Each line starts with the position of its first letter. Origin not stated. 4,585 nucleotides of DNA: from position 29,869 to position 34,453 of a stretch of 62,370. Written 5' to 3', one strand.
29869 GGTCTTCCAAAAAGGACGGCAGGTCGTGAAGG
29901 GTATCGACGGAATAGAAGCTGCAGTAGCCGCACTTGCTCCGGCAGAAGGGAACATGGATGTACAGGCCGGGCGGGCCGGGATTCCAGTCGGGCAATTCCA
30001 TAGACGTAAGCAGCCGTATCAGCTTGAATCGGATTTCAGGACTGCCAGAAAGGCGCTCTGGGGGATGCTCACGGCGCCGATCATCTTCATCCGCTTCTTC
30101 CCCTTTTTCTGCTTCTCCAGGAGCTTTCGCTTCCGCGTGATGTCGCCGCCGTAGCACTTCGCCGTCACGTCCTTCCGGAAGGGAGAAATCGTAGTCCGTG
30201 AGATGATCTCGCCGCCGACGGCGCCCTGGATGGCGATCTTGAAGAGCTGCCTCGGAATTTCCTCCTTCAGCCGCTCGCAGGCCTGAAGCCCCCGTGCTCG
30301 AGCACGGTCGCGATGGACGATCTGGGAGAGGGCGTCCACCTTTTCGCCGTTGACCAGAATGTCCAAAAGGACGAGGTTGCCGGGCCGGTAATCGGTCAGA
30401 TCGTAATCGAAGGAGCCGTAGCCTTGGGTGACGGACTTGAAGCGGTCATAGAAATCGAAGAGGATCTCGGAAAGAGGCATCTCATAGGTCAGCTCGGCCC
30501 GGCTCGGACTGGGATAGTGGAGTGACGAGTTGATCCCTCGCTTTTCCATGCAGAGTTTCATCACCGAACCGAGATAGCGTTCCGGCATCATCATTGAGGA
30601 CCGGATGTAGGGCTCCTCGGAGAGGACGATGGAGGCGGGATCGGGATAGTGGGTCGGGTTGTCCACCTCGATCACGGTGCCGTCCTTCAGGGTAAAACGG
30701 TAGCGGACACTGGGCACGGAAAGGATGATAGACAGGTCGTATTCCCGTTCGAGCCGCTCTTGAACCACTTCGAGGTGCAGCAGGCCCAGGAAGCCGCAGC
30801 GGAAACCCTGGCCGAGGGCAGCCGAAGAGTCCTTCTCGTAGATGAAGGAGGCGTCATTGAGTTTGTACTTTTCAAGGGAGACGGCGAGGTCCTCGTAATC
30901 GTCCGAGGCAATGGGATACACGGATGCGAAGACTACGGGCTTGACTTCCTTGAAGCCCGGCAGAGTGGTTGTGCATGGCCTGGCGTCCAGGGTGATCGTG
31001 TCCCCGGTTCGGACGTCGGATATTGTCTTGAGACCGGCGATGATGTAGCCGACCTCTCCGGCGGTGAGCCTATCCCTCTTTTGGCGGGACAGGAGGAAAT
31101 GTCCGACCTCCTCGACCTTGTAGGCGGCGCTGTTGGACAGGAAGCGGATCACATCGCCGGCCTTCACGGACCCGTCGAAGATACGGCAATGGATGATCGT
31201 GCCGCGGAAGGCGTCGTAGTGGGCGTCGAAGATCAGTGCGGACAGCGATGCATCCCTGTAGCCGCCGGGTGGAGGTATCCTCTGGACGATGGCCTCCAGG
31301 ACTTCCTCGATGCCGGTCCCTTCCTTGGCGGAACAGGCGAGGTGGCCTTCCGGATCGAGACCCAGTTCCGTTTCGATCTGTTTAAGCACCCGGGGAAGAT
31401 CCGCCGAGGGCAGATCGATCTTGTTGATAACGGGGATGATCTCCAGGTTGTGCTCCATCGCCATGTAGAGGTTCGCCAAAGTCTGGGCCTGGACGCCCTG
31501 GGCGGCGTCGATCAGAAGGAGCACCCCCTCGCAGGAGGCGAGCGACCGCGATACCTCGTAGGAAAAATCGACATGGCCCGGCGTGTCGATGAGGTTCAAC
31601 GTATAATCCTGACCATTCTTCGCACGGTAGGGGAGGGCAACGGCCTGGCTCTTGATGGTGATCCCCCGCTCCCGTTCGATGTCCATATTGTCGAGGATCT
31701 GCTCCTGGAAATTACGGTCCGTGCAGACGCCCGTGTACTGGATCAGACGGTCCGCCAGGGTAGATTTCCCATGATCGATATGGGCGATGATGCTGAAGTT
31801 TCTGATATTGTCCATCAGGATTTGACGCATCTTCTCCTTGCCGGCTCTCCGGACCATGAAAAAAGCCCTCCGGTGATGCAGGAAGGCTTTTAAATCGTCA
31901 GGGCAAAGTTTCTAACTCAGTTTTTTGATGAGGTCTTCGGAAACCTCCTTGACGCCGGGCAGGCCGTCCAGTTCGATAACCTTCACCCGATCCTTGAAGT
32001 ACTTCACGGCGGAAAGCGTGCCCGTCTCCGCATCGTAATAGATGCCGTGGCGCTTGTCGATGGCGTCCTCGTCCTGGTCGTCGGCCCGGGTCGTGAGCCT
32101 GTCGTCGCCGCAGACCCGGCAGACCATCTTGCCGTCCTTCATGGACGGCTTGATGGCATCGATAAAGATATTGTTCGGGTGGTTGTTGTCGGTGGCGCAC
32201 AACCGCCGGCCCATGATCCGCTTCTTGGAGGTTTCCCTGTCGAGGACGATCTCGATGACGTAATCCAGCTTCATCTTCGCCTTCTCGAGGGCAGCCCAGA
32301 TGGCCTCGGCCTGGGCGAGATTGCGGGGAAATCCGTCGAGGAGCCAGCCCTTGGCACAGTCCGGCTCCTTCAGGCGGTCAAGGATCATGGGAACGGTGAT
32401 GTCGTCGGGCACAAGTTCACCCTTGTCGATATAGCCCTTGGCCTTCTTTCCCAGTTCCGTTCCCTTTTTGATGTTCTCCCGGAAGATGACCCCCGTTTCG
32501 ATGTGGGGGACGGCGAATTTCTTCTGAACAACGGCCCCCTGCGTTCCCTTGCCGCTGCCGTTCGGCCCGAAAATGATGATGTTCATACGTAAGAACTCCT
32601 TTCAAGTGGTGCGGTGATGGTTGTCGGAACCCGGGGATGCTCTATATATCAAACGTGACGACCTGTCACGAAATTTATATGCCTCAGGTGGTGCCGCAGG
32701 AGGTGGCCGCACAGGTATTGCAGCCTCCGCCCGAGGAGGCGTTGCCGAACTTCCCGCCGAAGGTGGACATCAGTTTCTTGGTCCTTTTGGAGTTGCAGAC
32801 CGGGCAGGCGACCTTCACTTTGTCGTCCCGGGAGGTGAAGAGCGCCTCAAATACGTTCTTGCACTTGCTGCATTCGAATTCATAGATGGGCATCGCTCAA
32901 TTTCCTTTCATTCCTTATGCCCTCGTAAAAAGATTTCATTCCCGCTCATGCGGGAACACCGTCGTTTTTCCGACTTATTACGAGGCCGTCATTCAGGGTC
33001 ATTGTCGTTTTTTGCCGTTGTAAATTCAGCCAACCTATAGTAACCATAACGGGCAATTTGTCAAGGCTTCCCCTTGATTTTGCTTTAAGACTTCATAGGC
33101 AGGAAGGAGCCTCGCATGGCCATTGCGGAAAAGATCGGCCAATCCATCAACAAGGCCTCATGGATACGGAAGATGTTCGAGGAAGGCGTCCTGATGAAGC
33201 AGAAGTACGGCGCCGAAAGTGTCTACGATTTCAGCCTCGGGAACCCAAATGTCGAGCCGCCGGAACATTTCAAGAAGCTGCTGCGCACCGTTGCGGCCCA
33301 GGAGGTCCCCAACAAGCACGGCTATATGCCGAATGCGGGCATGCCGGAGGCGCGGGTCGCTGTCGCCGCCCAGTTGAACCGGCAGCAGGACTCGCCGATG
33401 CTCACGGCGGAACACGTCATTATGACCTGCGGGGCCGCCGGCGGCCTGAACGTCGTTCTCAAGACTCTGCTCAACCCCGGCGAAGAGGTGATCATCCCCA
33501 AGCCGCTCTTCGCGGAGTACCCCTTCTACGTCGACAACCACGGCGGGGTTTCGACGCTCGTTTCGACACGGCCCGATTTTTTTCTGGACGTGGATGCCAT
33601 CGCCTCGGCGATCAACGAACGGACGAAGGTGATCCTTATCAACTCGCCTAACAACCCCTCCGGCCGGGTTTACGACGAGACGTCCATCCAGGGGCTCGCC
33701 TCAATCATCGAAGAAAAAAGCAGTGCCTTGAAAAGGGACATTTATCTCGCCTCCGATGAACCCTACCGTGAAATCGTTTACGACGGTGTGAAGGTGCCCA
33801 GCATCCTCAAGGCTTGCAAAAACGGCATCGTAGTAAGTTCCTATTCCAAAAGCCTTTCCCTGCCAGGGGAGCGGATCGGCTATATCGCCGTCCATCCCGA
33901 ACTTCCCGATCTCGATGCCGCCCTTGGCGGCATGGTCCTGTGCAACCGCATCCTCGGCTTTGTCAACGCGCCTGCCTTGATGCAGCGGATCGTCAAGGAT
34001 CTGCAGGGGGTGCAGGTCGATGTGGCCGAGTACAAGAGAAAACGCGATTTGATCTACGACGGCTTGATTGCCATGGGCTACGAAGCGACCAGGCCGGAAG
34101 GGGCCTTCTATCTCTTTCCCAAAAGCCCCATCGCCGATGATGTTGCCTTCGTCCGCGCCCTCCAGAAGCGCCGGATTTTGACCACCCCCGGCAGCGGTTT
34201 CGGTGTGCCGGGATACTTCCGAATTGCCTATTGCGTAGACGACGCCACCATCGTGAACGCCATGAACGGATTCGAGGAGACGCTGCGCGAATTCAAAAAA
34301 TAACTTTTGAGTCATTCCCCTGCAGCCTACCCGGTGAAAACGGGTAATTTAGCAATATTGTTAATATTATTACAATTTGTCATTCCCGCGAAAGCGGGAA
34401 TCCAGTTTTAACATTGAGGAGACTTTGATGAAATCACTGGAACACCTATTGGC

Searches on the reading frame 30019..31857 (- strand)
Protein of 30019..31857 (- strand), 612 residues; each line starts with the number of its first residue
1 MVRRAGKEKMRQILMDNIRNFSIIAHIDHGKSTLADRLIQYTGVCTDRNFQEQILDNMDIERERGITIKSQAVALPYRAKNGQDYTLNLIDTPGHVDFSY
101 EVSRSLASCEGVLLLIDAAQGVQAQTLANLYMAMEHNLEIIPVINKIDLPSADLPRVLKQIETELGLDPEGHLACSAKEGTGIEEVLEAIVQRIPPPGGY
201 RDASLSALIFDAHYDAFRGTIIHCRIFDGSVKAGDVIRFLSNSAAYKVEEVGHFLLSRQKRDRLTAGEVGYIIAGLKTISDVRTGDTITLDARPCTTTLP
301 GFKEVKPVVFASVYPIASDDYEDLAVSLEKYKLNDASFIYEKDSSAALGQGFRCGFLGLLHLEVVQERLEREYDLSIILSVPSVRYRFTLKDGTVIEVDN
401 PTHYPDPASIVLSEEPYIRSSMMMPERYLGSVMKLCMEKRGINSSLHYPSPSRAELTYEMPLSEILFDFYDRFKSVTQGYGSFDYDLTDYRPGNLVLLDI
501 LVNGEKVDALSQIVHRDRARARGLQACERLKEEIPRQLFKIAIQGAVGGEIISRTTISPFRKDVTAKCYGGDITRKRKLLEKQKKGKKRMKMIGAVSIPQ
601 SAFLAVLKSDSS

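Call 54: search_protein_families(library=pfam, proteins=[window:30019-31857:-], max_evalue=1e-8)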
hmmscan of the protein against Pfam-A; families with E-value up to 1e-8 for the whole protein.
window:30019-31857:- (612 aa): 4 families
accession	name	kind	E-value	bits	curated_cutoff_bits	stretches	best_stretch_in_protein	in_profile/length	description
PF00009.33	GTP_EFTU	-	8.6e-56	188.9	26.5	1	17-196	2-188/188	Elongation factor Tu GTP binding domain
PF06421.17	LepA_C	-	1.1e-48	164.2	29.7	1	502-608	1-107/107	GTP-binding protein LepA C-terminus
PF00679.30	EFG_C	-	7.5e-17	61.6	27.9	1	415-499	4-87/89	Elongation factor G C-terminus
PF03144.31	GTP_EFTU_D2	-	6.1e-14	52.6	30.3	1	219-289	1-73/73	Elongation factor Tu domain 2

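Call 56: find_homologous_proteins(query=window:30019-31857:-, max_evalue=1e-100)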
Query window:30019-31857:- (612 aa): 8000 proteins with E <= 1e-100 among 8000 candidates; the best 120 are listed.
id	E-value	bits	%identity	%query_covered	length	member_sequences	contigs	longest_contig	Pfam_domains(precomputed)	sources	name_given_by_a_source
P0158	0.0e+0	1340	100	98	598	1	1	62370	PF00679.31,PF14492.13,PF06421.18,PF00009.34,PF03144.32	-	-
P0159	0.0e+0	1225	90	98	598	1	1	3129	PF00679.31,PF14492.13,PF06421.18,PF00009.34,PF03144.32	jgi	-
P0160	0.0e+0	1224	90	98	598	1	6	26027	PF00679.31,PF14492.13,PF06421.18,PF00009.34,PF03144.32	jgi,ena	-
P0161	0.0e+0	1223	90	98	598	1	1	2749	PF00679.31,PF14492.13,PF06421.18,PF00009.34,PF03144.32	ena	-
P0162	0.0e+0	1204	88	98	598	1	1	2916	PF00679.31,PF14492.13,PF06421.18,PF00009.34,PF03144.32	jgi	jgi:GTP-binding protein LepA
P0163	0.0e+0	1180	85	98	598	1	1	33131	PF00679.31,PF14492.13,PF06421.18,PF00009.34,PF03144.32,PF22042.3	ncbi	-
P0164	0.0e+0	1172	86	98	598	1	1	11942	PF00679.31,PF14492.13,PF06421.18,PF00009.34,PF03144.32,PF00071.29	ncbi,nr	ncbi:MAG: translation elongation factor 4 [Smithellaceae bacterium]|nr:translation elongation factor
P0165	0.0e+0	1171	85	98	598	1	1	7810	PF00679.31,PF14492.13,PF06421.18,PF00009.34,PF03144.32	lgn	-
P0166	0.0e+0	1169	85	98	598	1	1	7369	PF00679.31,PF14492.13,PF06421.18,PF00009.34,PF03144.32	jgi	-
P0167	0.0e+0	1166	84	97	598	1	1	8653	PF00679.31,PF14492.13,PF06421.18,PF00009.34,PF03144.32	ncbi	-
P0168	0.0e+0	1166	85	98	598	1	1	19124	PF00679.31,PF14492.13,PF06421.18,PF00009.34,PF03144.32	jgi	jgi:GTP-binding protein LepA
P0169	0.0e+0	1165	84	98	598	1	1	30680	PF00679.31,PF14492.13,PF06421.18,PF00009.34,PF03144.32,PF00071.29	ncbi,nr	ncbi:MAG: translation elongation factor 4 [Syntrophales bacterium]|nr:translation elongation factor 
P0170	0.0e+0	1165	85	98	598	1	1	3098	PF00679.31,PF14492.13,PF06421.18,PF00009.34,PF03144.32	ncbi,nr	ncbi:MAG: translation elongation factor 4 [Proteobacteria bacterium]|nr:translation elongation facto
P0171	0.0e+0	1164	84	98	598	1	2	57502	PF00679.31,PF14492.13,PF06421.18,PF00009.34,PF03144.32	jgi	-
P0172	0.0e+0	1164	84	98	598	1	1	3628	PF00679.31,PF14492.13,PF06421.18,PF00009.34,PF03144.32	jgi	jgi:GTP-binding protein LepA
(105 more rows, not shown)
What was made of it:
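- LepA places the window in Syntrophales/Smithellaceae (call 56).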

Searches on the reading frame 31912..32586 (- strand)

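Call 43: search_protein_families(library=pfam, proteins=[window:31912-32586:-], max_evalue=0.00001)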
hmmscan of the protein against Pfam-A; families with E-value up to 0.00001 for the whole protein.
window:31912-32586:- (224 aa): 2 families
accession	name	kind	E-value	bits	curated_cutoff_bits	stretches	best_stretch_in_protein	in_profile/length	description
PF00406.28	ADK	-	2.4e-42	145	26.8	1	5-198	1-147/151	Adenylate kinase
PF13207.12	AAA_17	-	1.5e-22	80.7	27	1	6-128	1-123/136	AAA domain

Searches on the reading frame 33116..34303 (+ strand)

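Call 43: search_protein_families(library=pfam, proteins=[window:33116-34303:+], max_evalue=0.00001)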
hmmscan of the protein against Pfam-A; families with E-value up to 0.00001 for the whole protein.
window:33116-34303:+ (395 aa): 2 families
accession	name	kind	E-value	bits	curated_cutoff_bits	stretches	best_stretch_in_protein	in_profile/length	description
PF00155.27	Aminotran_1_2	-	5e-49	167.8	19.7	1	37-383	4-358/361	Aminotransferase class I and II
PF01053.26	Cys_Met_Meta_PP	-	2.2e-06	26.9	27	1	99-194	69-162/381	Cys/Met metabolism PLP-dependent enzyme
